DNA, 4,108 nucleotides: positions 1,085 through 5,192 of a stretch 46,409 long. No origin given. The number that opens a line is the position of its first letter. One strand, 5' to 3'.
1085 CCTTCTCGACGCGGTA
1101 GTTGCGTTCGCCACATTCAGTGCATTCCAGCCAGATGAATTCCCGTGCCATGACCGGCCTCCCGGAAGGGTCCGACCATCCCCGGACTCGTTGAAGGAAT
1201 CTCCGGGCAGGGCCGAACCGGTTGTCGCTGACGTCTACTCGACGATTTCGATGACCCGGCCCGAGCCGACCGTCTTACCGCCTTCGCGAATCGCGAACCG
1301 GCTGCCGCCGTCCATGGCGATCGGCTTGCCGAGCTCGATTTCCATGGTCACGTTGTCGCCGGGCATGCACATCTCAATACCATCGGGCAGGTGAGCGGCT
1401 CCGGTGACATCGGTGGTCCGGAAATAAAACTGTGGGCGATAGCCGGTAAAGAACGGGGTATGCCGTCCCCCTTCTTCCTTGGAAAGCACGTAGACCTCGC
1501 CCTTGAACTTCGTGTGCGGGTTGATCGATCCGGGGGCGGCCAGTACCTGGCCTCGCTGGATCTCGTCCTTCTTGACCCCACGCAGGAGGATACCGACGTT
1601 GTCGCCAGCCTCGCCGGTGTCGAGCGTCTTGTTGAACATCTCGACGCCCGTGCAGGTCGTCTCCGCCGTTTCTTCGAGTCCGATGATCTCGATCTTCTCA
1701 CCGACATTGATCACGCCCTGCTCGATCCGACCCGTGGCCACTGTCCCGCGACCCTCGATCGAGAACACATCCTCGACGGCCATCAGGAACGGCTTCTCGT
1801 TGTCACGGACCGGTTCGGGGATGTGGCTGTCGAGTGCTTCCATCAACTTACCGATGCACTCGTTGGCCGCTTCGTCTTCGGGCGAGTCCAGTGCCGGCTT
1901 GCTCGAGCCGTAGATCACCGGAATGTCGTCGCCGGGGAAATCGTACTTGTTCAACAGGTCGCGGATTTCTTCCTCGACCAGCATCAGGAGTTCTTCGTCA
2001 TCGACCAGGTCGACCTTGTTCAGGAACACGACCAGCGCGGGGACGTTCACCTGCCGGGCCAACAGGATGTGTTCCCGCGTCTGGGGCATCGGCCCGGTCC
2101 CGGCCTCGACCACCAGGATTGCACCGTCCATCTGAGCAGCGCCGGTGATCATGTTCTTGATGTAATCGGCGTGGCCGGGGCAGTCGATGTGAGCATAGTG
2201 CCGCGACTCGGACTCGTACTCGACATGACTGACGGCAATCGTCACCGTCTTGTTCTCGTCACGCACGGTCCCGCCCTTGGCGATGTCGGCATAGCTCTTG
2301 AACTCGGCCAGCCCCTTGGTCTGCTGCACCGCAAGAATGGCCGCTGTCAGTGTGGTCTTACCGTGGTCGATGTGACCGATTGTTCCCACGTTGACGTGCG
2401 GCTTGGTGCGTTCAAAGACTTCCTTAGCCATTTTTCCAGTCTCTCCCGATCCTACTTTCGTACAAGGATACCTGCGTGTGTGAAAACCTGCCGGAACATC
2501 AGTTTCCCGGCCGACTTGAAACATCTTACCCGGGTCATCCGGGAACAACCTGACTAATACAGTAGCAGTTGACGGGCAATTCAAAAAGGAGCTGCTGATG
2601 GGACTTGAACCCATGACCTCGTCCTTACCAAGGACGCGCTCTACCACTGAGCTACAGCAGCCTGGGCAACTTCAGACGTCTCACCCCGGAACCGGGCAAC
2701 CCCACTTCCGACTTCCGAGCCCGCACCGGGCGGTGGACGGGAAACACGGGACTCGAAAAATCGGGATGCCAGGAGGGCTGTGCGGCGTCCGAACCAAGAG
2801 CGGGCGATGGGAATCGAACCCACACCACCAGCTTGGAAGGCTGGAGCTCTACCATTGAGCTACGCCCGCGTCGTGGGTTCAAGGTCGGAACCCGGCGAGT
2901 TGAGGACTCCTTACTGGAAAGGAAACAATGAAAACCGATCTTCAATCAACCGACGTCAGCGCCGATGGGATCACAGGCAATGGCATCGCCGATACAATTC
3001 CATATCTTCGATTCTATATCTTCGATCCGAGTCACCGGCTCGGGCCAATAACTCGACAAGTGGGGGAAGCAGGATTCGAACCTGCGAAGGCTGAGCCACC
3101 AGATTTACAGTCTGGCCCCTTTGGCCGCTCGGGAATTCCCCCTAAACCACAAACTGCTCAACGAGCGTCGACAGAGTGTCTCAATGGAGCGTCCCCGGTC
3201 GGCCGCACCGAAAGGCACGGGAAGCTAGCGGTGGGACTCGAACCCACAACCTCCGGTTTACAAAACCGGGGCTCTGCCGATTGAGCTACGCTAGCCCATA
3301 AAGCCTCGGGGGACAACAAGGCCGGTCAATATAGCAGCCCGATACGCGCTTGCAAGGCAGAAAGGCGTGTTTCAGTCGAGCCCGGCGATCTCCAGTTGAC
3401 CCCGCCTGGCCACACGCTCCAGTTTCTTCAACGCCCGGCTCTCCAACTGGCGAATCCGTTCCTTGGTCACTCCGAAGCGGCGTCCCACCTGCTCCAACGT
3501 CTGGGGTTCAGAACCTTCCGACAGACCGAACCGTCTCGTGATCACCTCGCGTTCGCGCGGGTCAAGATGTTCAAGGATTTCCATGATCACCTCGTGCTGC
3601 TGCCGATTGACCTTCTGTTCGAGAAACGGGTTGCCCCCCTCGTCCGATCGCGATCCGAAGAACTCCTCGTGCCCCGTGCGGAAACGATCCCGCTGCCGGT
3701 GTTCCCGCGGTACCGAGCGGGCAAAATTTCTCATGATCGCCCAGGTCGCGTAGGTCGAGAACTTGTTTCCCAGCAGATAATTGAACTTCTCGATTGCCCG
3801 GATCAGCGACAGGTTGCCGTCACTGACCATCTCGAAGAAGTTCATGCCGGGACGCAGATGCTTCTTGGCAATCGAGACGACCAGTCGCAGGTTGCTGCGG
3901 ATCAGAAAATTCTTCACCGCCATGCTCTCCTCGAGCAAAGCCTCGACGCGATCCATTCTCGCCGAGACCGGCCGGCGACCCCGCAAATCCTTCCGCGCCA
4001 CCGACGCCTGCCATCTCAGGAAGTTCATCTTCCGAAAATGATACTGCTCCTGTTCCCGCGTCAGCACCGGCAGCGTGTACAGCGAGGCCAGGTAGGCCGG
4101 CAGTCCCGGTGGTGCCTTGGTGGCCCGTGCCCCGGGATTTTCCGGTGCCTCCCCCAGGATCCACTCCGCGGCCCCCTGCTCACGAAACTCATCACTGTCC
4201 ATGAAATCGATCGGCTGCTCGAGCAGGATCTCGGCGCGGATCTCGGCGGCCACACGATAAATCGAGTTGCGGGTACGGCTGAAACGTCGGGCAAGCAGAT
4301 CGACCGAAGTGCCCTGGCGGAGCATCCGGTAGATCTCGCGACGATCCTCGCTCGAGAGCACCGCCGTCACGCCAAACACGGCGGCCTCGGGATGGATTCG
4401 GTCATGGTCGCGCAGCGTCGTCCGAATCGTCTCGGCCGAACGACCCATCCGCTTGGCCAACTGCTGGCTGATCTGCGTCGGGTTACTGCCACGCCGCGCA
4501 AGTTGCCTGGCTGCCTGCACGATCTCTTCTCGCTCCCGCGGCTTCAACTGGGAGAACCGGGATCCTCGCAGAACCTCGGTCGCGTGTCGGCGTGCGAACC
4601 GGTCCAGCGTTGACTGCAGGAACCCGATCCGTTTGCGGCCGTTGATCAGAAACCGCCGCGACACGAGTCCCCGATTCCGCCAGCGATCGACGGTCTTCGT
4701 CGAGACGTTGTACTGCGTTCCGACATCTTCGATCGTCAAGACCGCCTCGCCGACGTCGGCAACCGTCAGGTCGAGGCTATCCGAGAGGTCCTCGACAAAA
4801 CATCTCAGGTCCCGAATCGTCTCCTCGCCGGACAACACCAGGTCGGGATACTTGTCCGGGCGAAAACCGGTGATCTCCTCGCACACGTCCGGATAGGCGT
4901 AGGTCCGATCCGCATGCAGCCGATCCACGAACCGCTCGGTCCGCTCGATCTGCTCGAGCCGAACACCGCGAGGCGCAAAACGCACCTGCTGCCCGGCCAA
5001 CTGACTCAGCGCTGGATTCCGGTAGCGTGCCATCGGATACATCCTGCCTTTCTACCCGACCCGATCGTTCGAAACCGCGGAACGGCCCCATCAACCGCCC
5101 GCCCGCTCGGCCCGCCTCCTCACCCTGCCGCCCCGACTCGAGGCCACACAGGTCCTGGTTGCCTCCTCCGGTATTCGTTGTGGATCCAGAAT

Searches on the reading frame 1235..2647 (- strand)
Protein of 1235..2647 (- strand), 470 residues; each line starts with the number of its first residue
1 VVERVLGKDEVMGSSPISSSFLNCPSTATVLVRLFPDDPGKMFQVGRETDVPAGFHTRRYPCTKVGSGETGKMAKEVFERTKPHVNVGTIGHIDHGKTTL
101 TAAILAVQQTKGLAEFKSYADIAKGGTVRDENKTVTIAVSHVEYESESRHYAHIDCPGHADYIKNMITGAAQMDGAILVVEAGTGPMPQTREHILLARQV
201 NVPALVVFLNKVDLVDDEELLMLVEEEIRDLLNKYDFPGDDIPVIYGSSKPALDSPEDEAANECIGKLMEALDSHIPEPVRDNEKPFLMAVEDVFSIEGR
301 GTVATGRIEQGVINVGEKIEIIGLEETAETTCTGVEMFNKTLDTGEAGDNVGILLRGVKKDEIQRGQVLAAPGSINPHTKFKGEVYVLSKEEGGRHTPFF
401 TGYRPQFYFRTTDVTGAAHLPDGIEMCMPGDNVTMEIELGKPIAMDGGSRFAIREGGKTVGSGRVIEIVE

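Call 83: search_protein_families(library=pfam, proteins=[window:1235-2647:-], max_evalue=0.001)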
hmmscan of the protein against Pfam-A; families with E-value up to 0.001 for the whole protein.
window:1235-2647:- (470 aa): 3 families
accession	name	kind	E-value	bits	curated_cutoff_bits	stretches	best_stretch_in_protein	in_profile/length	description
PF00009.33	GTP_EFTU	-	8.6e-56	188.9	26.5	1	82-277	1-187/188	Elongation factor Tu GTP binding domain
PF03143.23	GTP_EFTU_D3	-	2e-37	128.2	27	1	374-468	1-105/106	Elongation factor Tu C-terminal domain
PF03144.31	GTP_EFTU_D2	-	4.6e-19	69.1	30.3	1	301-370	1-73/73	Elongation factor Tu domain 2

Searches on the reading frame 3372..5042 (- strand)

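Call 83: search_protein_families(library=pfam, proteins=[window:3372-5042:-], max_evalue=0.001)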
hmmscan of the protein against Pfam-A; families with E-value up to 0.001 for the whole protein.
window:3372-5042:- (556 aa): 8 families
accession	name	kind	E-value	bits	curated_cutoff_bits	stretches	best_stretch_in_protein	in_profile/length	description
PF04545.22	Sigma70_r4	-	4.2e-20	71.4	24.1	1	490-541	2-48/50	Sigma-70, region 4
PF04542.20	Sigma70_r2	-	2.8e-12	46.7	24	1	380-446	1-67/71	Sigma-70 region 2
PF13936.12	HTH_38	-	5.3e-07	29.7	27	1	229-264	5-40/44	Helix-turn-helix domain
PF13384.12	HTH_23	-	0.00045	20.4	24.6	0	101-124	17-40/50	Homeodomain-like domain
PF08281.18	Sigma70_r4_2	-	0.0005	20.1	25.7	0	484-541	2-54/54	Sigma-70, region 4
PF12840.13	HTH_20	-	0.00051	20.4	27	0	229-263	1-37/51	Helix-turn-helix domain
PF02796.21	HTH_7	-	0.00067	20.2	23.8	0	230-266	7-43/45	Helix-turn-helix domain of resolvase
PF22181.1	TarS_linker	-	0.00072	20.3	27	1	145-209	28-91/100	Glycosyl transferase TarS linker domain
